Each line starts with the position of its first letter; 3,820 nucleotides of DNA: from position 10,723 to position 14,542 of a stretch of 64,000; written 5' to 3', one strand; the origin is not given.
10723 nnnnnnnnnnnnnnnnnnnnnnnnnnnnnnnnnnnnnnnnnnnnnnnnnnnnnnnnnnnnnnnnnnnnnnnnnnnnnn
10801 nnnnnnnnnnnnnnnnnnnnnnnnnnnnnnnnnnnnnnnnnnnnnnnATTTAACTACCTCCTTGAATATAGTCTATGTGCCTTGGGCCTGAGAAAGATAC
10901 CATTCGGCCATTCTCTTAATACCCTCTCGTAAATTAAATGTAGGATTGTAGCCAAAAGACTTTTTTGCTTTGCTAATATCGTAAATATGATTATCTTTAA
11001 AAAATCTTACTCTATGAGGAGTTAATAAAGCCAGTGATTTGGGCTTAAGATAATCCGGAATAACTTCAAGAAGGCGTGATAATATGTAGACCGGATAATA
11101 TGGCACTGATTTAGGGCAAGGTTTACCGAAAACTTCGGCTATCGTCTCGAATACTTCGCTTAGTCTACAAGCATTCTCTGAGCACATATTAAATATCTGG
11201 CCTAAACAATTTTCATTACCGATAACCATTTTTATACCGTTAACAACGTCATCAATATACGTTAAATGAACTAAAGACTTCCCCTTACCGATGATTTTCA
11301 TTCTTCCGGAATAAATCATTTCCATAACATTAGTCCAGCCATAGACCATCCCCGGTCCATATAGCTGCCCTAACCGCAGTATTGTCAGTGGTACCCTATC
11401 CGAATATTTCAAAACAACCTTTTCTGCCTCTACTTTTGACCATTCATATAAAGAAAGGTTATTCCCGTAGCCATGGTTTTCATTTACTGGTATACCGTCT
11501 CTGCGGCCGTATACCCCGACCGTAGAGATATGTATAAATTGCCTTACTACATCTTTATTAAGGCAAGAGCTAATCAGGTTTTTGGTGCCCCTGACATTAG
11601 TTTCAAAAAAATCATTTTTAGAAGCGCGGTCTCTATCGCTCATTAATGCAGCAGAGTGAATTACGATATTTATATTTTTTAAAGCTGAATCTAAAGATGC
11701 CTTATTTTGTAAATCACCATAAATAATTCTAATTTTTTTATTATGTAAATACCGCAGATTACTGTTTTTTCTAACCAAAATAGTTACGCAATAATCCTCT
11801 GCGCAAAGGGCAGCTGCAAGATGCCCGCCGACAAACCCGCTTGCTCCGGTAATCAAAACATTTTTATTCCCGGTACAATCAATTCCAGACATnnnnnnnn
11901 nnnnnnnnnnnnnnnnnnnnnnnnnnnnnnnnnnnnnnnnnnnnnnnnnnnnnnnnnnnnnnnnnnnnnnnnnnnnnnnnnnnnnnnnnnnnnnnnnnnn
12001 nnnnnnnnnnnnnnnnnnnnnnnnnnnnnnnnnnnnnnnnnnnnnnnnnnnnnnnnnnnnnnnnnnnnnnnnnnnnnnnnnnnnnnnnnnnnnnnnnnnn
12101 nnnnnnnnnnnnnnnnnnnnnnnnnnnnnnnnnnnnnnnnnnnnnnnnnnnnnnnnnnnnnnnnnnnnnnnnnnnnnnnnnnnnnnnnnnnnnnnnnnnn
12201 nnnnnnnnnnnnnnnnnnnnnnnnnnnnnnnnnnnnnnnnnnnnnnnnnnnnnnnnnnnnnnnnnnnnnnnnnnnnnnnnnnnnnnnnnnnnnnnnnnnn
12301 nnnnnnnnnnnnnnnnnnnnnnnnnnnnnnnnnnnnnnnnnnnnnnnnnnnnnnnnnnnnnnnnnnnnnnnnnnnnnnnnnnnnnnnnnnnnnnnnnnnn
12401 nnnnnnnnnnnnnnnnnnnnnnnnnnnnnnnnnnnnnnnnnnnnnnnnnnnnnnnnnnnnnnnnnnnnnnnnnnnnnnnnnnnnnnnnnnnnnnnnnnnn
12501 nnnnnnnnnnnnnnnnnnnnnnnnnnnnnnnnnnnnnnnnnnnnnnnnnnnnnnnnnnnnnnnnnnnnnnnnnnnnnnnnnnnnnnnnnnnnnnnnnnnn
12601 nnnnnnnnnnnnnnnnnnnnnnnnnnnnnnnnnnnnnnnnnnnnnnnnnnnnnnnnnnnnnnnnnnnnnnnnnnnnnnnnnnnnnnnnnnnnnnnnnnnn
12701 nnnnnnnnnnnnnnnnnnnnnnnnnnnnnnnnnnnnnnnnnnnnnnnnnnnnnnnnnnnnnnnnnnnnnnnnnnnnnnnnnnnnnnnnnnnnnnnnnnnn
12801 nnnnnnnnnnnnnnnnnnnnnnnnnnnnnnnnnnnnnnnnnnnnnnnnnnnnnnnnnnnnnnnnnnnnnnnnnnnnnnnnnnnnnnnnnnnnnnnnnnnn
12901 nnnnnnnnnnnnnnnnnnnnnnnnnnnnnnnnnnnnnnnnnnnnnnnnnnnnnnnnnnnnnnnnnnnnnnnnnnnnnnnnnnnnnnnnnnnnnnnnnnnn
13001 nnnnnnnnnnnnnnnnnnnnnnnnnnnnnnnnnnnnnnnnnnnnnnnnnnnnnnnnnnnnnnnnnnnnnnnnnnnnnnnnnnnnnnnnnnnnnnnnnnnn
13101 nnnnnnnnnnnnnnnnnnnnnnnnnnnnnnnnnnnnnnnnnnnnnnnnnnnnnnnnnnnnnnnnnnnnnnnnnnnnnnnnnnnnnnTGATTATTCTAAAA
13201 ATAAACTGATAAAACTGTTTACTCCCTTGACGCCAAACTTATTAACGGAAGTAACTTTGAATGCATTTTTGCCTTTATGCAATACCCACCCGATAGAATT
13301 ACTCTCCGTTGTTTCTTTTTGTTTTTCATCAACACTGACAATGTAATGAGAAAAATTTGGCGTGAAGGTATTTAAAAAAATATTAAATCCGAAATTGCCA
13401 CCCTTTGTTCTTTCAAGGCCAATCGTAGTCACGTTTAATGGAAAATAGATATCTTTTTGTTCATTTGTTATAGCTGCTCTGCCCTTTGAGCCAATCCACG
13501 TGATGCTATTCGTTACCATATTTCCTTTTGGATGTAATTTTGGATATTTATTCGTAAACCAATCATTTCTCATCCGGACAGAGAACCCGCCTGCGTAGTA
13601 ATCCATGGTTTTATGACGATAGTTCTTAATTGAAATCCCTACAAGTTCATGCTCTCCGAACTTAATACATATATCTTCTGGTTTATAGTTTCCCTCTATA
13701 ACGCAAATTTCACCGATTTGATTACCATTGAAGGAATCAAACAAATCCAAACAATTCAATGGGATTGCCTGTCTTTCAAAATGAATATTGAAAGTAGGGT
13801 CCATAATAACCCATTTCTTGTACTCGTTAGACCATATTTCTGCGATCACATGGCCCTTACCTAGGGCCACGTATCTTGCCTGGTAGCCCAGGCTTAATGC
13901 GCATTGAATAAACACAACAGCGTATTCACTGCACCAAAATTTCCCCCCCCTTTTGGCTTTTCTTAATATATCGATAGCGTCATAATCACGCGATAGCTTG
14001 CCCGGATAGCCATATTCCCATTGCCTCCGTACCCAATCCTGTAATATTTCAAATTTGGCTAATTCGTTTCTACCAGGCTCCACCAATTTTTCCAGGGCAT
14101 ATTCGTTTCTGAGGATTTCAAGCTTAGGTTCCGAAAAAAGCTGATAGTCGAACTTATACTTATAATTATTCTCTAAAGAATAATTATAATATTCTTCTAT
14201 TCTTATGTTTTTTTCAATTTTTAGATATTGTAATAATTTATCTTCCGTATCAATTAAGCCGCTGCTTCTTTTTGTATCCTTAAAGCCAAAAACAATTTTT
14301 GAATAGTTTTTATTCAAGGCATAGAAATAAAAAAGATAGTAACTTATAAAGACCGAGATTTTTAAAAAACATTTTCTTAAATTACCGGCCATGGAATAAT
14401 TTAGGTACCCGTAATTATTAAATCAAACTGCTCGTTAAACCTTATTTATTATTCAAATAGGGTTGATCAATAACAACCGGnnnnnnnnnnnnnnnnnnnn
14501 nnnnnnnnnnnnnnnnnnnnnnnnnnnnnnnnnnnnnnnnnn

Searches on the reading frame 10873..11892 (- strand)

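Call 7: search_protein_families(library=pfam, proteins=[window:10873-11892:-], max_evalue=0.00001)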
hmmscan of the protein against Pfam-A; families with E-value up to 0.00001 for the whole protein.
window:10873-11892:- (339 aa): 8 families
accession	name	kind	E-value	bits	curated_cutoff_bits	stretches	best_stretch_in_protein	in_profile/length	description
PF01370.27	Epimerase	-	1.1e-38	133.4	20.9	1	12-236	1-239/240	NAD dependent epimerase/dehydratase family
PF16363.11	GDP_Man_Dehyd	-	1.4e-28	100.8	27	1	13-328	1-332/332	GDP-mannose 4,6 dehydratase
PF01073.25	3Beta_HSD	-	1.1e-24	87.5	22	1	13-218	1-223/280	3-beta hydroxysteroid dehydrogenase/isomerase family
PF07993.18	NAD_binding_4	-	8.1e-23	81.3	20.1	1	14-210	1-239/258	Male sterility protein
PF13460.12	NAD_binding_10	-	4.3e-18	66.3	27.2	1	16-178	1-147/184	NAD(P)H-binding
PF04321.23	RmlD_sub_bind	-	3.7e-12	46.3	27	1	11-180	2-154/287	RmlD substrate binding domain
PF05368.20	NmrA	-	9.7e-12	45.5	27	1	9-122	2-105/298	NmrA-like family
PF02719.21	Polysacc_synt_2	-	1.8e-09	37.7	20.2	1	12-124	1-128/293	Polysaccharide biosynthesis protein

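Call 70: search_protein_families(library=ncbifam, proteins=[window:10873-11892:-], max_evalue=1e-8)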
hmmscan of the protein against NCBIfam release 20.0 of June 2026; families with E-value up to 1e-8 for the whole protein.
window:10873-11892:- (339 aa): 24 families
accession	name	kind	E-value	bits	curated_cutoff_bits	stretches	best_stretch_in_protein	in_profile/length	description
NF042423.1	oxyalk_red_Shew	equivalog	4.2e-38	131.2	580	1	10-328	9-331/331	2-alkyl-3-oxoalkanoate reductase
NF042422.1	oxyalk_red_OleD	equivalog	7.5e-37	127.4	580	1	11-331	2-327/329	2-alkyl-3-oxoalkanoate reductase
TIGR04180.1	EDH_00030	hypoth_equivalog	2.1e-35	122.2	475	1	12-257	1-258/297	NAD-dependent 4,6-dehydratase LegB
TIGR03466.1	HpnA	hypoth_equivalog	7.3e-34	117.1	367.65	1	11-335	2-324/327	hopanoid-associated sugar epimerase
TIGR01181.1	dTDP_gluc_dehyt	equivalog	3.2e-26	92.2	365.1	1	12-335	2-314/321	dTDP-glucose 4,6-dehydratase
NF052578.1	StrlDmthSdmBMthl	equivalog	4.3e-25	89.1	600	1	12-332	3-322/328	sterol demethylase protein SdmB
TIGR01777.1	yfcH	hypoth_equivalog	1.9e-24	86.8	207.35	1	12-266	1-252/292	TIGR01777 family oxidoreductase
TIGR01179.1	galE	equivalog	8.8e-21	74.1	262.3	1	11-173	1-172/332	UDP-glucose 4-epimerase GalE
TIGR01746.1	Thioester-redct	subfamily_domain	9e-21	74.5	213.35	1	11-264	1-288/371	thioester reductase domain-containing protein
TIGR02197.1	heptose_epim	equivalog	1.5e-20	73.7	274.6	1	12-334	1-315/316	ADP-glyceromanno-heptose 6-epimerase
NF050030.1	thlkprotThyD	equivalog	1.2e-18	67.4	400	1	12-269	3-264/305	thylakoid membrane protein ThyD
NF005539.0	PRK07201.1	equivalog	2.2e-17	63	549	1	12-288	3-288/657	SDR family oxidoreductase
NF058621.1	DiazavRedAvaA7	equivalog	6.4e-17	62.1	400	1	12-265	3-258/304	3-diazoavenalumate denitrifying reductase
NF007956.0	PRK10675.1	subfamily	1.3e-15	57.4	394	1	11-162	2-162/338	UDP-glucose 4-epimerase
TIGR01214.1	rmlD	equivalog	9.2e-14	51.2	224.05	1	12-253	2-224/285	dTDP-4-dehydrorhamnose reductase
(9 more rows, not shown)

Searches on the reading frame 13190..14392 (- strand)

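Call 6: search_protein_families(library=pfam, proteins=[window:13190-14392:-], max_evalue=0.00001)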
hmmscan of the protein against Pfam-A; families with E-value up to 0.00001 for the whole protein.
window:13190-14392:- (400 aa): 1 family
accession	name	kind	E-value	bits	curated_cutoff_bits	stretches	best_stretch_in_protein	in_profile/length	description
PF01841.26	Transglut_core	-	1.3e-10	42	23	1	102-199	6-108/108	Transglutaminase-like superfamily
